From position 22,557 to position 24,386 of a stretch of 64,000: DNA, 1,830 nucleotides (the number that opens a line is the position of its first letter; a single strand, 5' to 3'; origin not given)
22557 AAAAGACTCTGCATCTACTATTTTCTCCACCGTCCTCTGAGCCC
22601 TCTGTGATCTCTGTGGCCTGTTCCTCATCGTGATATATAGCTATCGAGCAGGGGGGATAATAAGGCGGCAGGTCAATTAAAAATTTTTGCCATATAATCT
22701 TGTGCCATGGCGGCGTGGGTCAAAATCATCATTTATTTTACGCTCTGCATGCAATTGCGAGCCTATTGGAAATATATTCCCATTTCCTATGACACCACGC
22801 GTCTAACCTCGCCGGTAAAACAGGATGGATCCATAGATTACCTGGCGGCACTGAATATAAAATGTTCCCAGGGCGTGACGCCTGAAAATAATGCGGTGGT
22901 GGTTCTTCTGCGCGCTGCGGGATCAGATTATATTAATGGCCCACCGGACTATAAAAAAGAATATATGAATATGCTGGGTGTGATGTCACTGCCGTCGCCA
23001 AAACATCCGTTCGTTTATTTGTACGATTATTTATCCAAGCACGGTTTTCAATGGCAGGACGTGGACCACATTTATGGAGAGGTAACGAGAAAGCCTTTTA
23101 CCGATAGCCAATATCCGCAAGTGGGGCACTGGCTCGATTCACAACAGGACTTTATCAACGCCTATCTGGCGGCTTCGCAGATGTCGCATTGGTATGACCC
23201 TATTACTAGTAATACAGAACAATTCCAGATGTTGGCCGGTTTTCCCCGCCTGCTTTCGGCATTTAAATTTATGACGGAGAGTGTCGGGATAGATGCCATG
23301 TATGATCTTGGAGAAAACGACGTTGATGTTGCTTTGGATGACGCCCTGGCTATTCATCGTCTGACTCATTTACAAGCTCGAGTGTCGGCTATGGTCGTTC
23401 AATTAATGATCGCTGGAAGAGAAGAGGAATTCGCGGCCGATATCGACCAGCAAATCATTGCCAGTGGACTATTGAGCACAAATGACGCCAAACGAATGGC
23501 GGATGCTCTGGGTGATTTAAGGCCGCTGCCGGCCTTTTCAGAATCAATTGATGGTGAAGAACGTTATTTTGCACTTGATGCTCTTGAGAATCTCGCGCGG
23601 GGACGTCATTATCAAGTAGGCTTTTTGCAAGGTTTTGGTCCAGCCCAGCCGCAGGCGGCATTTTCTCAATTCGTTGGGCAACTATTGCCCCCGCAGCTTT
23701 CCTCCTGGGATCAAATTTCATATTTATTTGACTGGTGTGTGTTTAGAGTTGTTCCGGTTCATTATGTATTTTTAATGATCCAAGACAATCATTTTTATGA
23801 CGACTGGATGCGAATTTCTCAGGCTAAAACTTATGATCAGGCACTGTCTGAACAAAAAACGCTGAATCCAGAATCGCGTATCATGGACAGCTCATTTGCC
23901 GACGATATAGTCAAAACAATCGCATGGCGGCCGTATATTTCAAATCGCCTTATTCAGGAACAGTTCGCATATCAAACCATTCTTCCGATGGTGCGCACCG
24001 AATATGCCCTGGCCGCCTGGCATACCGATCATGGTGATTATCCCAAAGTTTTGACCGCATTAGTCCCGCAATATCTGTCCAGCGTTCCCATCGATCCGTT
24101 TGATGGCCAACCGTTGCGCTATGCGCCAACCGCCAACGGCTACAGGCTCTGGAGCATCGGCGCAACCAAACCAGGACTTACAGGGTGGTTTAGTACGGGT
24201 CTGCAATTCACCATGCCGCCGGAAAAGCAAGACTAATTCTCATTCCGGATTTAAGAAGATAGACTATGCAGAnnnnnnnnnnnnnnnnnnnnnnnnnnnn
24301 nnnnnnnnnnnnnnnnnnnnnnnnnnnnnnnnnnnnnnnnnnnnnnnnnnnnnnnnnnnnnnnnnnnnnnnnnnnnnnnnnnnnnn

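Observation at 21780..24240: Low-GC compositional island encoding two hypothetical proteins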

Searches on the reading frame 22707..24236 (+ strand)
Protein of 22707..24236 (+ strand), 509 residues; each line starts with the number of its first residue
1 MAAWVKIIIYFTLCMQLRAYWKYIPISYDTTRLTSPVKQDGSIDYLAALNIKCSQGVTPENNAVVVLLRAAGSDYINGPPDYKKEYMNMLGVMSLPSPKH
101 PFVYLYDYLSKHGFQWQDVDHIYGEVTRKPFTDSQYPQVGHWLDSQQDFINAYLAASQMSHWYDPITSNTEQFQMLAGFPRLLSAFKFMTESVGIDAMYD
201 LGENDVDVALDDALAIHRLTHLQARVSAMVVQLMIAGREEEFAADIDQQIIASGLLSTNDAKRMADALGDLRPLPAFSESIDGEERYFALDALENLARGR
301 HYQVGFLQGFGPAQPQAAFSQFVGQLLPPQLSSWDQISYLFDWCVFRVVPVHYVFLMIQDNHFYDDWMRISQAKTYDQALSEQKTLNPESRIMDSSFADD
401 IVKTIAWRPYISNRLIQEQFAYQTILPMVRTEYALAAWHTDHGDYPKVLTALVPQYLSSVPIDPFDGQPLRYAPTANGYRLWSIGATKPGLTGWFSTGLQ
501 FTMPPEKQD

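Call 5: search_protein_families(library=pfam, proteins=[window:22707-24236:+], max_evalue=0.1)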
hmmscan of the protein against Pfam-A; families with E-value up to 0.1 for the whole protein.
window:22707-24236:+ (509 aa): 1 family
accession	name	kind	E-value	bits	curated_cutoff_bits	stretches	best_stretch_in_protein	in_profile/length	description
PF07092.18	TMEM106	-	0.05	14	24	1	334-360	87-113/141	TM106 protein C-terminal domain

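Call 6: search_protein_families(library=ncbifam, proteins=[window:22707-24236:+], max_evalue=0.1)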
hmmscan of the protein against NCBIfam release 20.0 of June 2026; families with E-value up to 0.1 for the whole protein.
window:22707-24236:+ (509 aa): 0 families

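Call 8: find_homologous_proteins(query=window:22707-24236:+)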
Query window:22707-24236:+ (509 aa): 52 proteins with E <= 0.001 among 8000 candidates.
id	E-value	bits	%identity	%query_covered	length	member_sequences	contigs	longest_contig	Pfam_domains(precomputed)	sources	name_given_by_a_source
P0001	0.0e+0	1184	100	100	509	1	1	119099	-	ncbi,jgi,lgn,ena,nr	ncbi:MAG TPA: hypothetical protein VMG59_00325 [Phycisphaerae bacterium]|nr:hypothetical protein [Ph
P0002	6.2e-92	327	37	99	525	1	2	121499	-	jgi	jgi:hypothetical protein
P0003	3.1e-84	302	36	99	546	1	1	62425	-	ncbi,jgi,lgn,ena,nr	ncbi:MAG TPA: hypothetical protein VMG59_10075 [Phycisphaerae bacterium]|nr:hypothetical protein [Ph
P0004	7.9e-78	281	33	99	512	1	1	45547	-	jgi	jgi:hypothetical protein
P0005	2.6e-47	180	29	97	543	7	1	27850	-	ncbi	-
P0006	4.8e-46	176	33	58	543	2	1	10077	-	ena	-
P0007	1.3e-41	161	27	91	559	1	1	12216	-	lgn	-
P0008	1.5e-40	158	28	94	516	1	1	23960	-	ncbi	-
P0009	1.5e-40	158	29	91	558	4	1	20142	-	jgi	-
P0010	5.5e-40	156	28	91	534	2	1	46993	-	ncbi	-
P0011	1.1e-39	155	29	91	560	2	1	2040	-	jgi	jgi:hypothetical protein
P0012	2.3e-38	150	27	94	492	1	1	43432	-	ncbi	-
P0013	2.6e-36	144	27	91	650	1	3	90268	-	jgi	jgi:hypothetical protein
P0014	3.6e-36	143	29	91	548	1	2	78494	-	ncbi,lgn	-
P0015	2.4e-35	140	31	53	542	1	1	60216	-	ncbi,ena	-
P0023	1.8e-27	114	29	52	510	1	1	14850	PF08334.17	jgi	jgi:hypothetical protein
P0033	3.1e-15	74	25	95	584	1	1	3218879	-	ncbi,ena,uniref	ncbi:hypothetical protein [Aeoliella sp.]|uniref:hypothetical protein n=1 Tax=Aeoliella sp. TaxID=27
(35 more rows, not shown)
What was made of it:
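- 22707..24236 (+): ORF-B, 509 aa. It has an N-terminal hydrophobic anchor helix, a conserved head with invariant GVTPENN (residues 56-62), a TPR-like alpha-solenoid, and a C-terminal domain like the pseudopilin GspG (about 413-502). 52 homologs (call 8).
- Closest known: Uncharacterised Planctomycetota family of ORF-B. Same: Coverage is 90-99% at 25-40% identity (call 8).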

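Call 14: find_encoding_contigs(protein=P0003, flank=6000, max_places=3)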
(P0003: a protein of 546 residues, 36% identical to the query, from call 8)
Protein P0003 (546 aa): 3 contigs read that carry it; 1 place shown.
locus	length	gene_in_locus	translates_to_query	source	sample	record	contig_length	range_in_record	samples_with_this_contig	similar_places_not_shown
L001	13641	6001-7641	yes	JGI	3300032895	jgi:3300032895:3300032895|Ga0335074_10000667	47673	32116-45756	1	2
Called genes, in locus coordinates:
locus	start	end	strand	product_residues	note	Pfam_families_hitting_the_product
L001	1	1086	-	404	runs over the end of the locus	PF01612:DNA_pol_A_exo1, PF00570:HRDC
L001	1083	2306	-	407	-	PF05343:Peptidase_M42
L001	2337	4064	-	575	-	-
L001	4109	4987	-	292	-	PF01513:NAD_kinase, PF20143:NAD_kinase_C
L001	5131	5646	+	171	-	PF04542:Sigma70_r2, PF07638:Sigma70_ECF (weak), PF08281:Sigma70_r4_2, PF04545:Sigma70_r4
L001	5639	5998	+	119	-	-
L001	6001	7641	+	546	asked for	-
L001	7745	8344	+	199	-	PF04362:Iron_traffic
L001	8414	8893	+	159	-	PF03449:GreA_GreB_N, PF01272:GreA_GreB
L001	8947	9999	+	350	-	PF03544:TonB_C (weak)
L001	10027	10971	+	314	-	PF00149:Metallophos, PF12850:Metallophos_2 (faint)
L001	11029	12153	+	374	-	PF02771:Acyl-CoA_dh_N (weak)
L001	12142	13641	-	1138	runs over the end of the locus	?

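Call 15: find_encoding_contigs(protein=P0002, flank=6000, max_places=3)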
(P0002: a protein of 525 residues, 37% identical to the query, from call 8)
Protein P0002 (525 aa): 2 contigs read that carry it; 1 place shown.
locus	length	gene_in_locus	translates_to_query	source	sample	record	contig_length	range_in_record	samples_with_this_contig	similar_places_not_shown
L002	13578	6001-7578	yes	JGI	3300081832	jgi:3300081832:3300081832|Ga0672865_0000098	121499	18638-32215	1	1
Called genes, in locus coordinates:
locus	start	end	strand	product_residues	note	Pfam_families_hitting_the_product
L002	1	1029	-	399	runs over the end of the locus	PF01612:DNA_pol_A_exo1, PF00570:HRDC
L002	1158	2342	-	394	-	PF05343:Peptidase_M42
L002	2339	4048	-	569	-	-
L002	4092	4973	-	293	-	PF01513:NAD_kinase, PF20143:NAD_kinase_C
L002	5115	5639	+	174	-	PF04542:Sigma70_r2, PF08281:Sigma70_r4_2, PF04545:Sigma70_r4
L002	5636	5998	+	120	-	-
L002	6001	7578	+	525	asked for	-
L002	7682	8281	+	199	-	PF04362:Iron_traffic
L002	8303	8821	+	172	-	PF03449:GreA_GreB_N, PF01272:GreA_GreB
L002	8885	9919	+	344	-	PF03544:TonB_C (weak)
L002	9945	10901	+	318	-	PF00149:Metallophos, PF12850:Metallophos_2 (faint)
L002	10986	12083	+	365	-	PF02771:Acyl-CoA_dh_N, PF02770:Acyl-CoA_dh_M (weak)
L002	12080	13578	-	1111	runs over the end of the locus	PF01590:GAF (weak), PF13185:GAF_2, PF00989:PAS, PF08448:PAS_4, PF13188:PAS_8 (weak), PF13426:PAS_9, PF00990:GGDEF, PF00563:EAL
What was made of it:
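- Closest known: Uncharacterised Planctomycetota family of ORF-B. Different: It is not preceded by the ECF sigma/anti-sigma pair seen for P0002 and P0003 (calls 14, 15).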

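Call 16: find_encoding_contigs(protein=P0004, flank=5000, max_places=2)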
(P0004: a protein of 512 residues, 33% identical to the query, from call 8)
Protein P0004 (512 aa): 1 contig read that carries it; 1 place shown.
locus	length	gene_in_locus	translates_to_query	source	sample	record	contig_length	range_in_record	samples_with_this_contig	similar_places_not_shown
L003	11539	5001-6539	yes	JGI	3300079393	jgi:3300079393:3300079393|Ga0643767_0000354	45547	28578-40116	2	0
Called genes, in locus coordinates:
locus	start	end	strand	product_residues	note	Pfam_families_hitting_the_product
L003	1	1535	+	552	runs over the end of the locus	-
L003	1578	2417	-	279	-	PF22564:HAAS (weak)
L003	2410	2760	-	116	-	PF03551:PadR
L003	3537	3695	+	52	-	-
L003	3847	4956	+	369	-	PF19656:DUF6159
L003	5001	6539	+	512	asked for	-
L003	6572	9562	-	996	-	PF02369:Big_1 (faint), PF10670:DUF4198 (faint), PF13715:CarbopepD_reg_2 (faint), PF13620:CarboxypepD_reg, PF00578:AhpC-TSA, PF08534:Redoxin (weak), PF13905:Thioredoxin_8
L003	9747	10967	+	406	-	PF04616:Glyco_hydro_43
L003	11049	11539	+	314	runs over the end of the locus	-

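Call 17: find_encoding_contigs(protein=P0005, flank=5000, max_places=2)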
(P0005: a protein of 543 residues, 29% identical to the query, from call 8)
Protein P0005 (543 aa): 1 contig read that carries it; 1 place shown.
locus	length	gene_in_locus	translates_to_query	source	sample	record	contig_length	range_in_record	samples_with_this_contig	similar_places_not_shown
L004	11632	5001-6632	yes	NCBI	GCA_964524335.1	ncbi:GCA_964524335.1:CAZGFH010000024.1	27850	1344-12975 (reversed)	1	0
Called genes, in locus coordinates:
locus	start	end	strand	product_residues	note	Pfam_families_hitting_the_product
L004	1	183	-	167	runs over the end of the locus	PF01668:SmpB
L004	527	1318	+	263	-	PF21948:LplA-B_cat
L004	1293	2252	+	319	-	PF16881:LIAS_N (weak), PF04055:Radical_SAM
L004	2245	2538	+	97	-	PF00364:Biotin_lipoyl (faint), PF25997:BSH_YhbJ (weak)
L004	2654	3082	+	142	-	PF13453:Zn_ribbon_TFIIB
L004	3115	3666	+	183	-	PF04011:LemA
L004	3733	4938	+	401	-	PF01435:Peptidase_M48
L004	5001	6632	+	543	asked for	-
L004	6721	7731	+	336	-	PF13170:DUF4003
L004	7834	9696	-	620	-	PF01144:CoA_trans (faint), PF02550:AcetylCoA_hydro, PF13336:AcetylCoA_hyd_C, PF13302:Acetyltransf_3, PF00583:Acetyltransf_1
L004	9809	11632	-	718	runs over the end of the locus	PF02629:CoA_binding, PF13380:CoA_binding_2, PF13607:Succ_CoA_lig, PF19045:Ligase_CoA_2, PF13549:ATP-grasp_5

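Call 18: find_encoding_contigs(protein=P0013, flank=5000, max_places=2)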
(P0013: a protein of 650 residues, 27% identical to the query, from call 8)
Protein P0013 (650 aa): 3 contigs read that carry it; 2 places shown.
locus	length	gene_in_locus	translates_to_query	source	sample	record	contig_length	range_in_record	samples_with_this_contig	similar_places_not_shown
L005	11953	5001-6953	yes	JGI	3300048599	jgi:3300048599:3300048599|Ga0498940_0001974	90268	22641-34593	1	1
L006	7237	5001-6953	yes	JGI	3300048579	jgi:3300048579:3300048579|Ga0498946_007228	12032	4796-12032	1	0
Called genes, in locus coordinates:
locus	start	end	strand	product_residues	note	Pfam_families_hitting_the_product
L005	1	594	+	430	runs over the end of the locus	PF00202:Aminotran_3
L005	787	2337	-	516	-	PF00117:GATase, PF07722:Peptidase_C26 (weak), PF00733:Asn_synthase, PF02540:NAD_synthase (weak), PF00958:GMP_synt_C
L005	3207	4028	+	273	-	PF01975:SurE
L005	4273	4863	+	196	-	-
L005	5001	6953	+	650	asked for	-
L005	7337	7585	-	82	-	-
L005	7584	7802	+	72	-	-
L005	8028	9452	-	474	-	PF01408:GFO_IDH_MocA, PF19051:GFO_IDH_MocA_C2 (faint), PF22725:GFO_IDH_MocA_C3 (weak)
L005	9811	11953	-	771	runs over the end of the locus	-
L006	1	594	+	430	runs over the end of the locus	PF00202:Aminotran_3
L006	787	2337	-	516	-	PF00117:GATase, PF07722:Peptidase_C26 (weak), PF00733:Asn_synthase, PF02540:NAD_synthase (weak), PF00958:GMP_synt_C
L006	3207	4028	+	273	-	PF01975:SurE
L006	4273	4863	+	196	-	-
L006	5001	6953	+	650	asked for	-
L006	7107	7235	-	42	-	?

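Call 19: find_encoding_contigs(protein=P0033, flank=5000, max_places=2)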
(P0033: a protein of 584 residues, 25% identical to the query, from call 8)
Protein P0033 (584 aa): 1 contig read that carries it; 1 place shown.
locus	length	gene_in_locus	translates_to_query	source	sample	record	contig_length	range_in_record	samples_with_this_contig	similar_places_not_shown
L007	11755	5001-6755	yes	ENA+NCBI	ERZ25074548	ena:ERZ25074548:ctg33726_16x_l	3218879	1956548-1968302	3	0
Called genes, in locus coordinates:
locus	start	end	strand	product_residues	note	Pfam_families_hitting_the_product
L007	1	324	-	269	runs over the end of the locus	PF03309:Pan_kinase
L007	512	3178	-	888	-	PF17900:Peptidase_M1_N, PF01433:Peptidase_M1, PF13646:HEAT_2, PF02985:HEAT (faint), PF03130:HEAT_PBS (faint), PF13646:HEAT_2 (weak)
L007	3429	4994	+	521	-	PF00884:Sulfatase, PF01663:Phosphodiest (weak), PF01676:Metalloenzyme (weak), PF16347:SGSH_C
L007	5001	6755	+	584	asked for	-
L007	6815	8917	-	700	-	PF13385:Laminin_G_3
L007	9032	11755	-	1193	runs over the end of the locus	PF13385:Laminin_G_3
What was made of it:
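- ORF-B is a TPR/pseudopilin-like scaffold whose relatives sit in unrelated contexts (calls 14-19).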

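Call 21: predict_structure(alignment_id=A1)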
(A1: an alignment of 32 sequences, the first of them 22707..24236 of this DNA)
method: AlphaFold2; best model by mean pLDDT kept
length: 509 residues; sequences in the alignment: 32
mean_pLDDT: 84.7   pTM: 0.86
mean pLDDT of the five models: 84.7, 84.7, 83.8, 83.6, 81.9
residues with pLDDT >= 90: 327; 70-90: 83; 50-70: 45; < 50: 54
segments of 3 or more residues with pLDDT < 50: 306-316, 318-320, 389-410, 488-498, 505-509
pLDDT, mean of each block of 10 residues (from residue 1): 90 87 93 95 95 96 96 88 94 92 94 94 95 98 96 98 91 79 88 98 98 98 88 91 96 96 97 92 91 89 53 46 57 63 65 89 91 92 73 44 46 81 94 97 97 97 94 89 68 39 49
secondary structure, 60 per line:
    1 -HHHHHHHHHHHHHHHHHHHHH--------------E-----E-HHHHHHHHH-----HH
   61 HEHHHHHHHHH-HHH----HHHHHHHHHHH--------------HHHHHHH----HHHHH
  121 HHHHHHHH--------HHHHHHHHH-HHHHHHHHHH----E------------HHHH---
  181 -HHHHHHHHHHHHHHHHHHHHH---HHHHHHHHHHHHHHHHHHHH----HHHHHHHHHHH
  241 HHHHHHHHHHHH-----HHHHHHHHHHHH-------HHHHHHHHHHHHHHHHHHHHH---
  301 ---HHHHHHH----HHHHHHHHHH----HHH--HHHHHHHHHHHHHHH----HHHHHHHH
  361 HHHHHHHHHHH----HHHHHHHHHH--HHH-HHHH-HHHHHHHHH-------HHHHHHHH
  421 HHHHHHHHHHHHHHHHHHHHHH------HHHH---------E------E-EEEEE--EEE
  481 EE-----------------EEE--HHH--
elements in order: H2-22 H45-53 H63-71 H80-90 H105-111 H116-128 H137-145 H147-156 H174-177 H182-202 H206-225 H230-252 H258-269 H277-297 H304-310 H315-324 H334-348 H353-371 H376-385 H392-395 H397-405 H413-442 H449-452 E471-475 E478-482 E500-502
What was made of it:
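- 22707..24236 (+): AlphaFold pLDDT 84.7, pTM 0.86 (call 21).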

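Call 51: search_protein_families(library=phrogs, proteins=[window:22707-24236:+], max_evalue=0.01)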
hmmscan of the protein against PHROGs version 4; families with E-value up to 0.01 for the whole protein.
window:22707-24236:+ (509 aa): 0 families

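Call 52: search_protein_families(library=padloc, proteins=[window:22707-24236:+], max_evalue=0.01)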
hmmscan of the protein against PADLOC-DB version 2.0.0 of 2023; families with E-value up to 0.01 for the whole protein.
window:22707-24236:+ (509 aa): 0 families

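Call 65: search_solved_structures(query=A1, max_evalue=1, show_alignments=2)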
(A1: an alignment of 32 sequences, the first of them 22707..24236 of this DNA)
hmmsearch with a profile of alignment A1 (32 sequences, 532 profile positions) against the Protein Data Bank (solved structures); distinct sequences matched with E-value up to 1: 19.
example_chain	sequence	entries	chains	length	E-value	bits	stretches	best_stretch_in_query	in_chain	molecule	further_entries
2kep_A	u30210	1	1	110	0.00016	23.9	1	438-513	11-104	General secretion pathway protein G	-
5wda_A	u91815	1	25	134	0.013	17.5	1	418-469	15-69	General secretion pathway protein G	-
3g20_A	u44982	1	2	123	0.031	16.3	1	419-469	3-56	Type II secretion protein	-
8dbs_X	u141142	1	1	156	0.14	14.1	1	320-421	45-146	ATP synthase subunit b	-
5t4o_I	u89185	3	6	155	0.15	14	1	320-421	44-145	ATP synthase subunit b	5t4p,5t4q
6oqr_X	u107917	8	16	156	0.15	14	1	320-421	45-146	ATP synthase subunit b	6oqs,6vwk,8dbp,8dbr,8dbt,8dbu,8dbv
6oqt_X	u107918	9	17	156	0.15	14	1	320-421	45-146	ATP synthase subunit b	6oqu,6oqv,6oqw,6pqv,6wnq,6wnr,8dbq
8dbw_X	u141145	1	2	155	0.15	14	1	320-421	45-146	ATP synthase subunit b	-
3gn9_A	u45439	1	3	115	0.17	13.9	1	433-508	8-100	Type II secretory pathway, pseudopilin EpsG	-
3vwc_A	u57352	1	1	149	0.23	13.4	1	466-523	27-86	Serine protease inhibitor 1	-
3n0k_A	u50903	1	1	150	0.23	13.4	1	466-523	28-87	Serine protease inhibitor 1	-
1t92_A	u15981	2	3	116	0.26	13.3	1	433-504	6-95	General secretion pathway protein G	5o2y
6idx_A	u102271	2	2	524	0.34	12.9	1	271-365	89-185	Engulfment and cell motility protein 2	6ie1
9egp_A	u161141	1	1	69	0.41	12.6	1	415-462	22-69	Geopilin domain 1 protein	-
7udb_C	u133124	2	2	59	0.43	12.5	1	349-394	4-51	Synaptobrevin-2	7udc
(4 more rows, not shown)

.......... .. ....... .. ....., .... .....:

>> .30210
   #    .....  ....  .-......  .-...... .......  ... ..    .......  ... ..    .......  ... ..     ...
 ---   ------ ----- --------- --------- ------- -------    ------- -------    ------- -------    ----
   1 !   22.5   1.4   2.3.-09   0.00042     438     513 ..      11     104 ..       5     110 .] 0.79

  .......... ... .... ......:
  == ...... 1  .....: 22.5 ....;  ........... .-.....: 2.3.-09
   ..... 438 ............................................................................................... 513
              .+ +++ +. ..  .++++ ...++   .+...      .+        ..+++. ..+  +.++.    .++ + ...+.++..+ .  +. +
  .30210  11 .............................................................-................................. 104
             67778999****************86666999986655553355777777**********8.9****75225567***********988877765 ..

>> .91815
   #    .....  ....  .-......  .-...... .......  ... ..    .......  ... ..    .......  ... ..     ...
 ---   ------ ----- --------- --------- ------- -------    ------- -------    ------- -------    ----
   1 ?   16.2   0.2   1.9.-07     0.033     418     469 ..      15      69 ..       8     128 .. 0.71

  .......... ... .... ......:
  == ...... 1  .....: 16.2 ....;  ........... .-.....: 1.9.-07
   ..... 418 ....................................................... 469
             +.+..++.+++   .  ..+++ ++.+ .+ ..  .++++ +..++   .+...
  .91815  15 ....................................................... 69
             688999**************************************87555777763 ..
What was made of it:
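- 22707..24236 (+): Family profile against GspG 2kep: E 1.6e-4 (call 65).
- On Type II secretion pseudopilin GspG (PF08334): Profile against 2kep: E 1.6e-4 (call 65).
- Closest known: Type II secretion major pseudopilin GspG/EpsG/PulG. Same: The family profile aligns to GspG 2kep across '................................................' with E 1.6e-4 (call 65).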

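Call 66: search_protein_families(library=pfam, alignment_id=A1, max_evalue=0.01)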
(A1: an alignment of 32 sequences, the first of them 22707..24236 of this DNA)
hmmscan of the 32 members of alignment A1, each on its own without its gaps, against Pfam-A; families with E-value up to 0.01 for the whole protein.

A. member 1, window:22707-24236:+ (509 aa): 0 families

B. families by the number of members that match (of 32 scanned): 2 families
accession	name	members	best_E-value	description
PF08334.16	T2SSG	7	1.4e-05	Type II secretion system (T2SS), protein G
PF16732.10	ComP_DUS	1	0.0061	Type IV minor pilin ComP, DNA uptake sequence receptor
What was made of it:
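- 22707..24236 (+): 7 of 32 members hit PF08334 (call 66).
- On Type II secretion pseudopilin GspG (PF08334): 7 of 32 relatives hit PF08334 (call 66).
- Closest known: Type II secretion major pseudopilin GspG/EpsG/PulG. Same: 7 of 32 family members pass PF08334 at E<0.01 (call 66).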
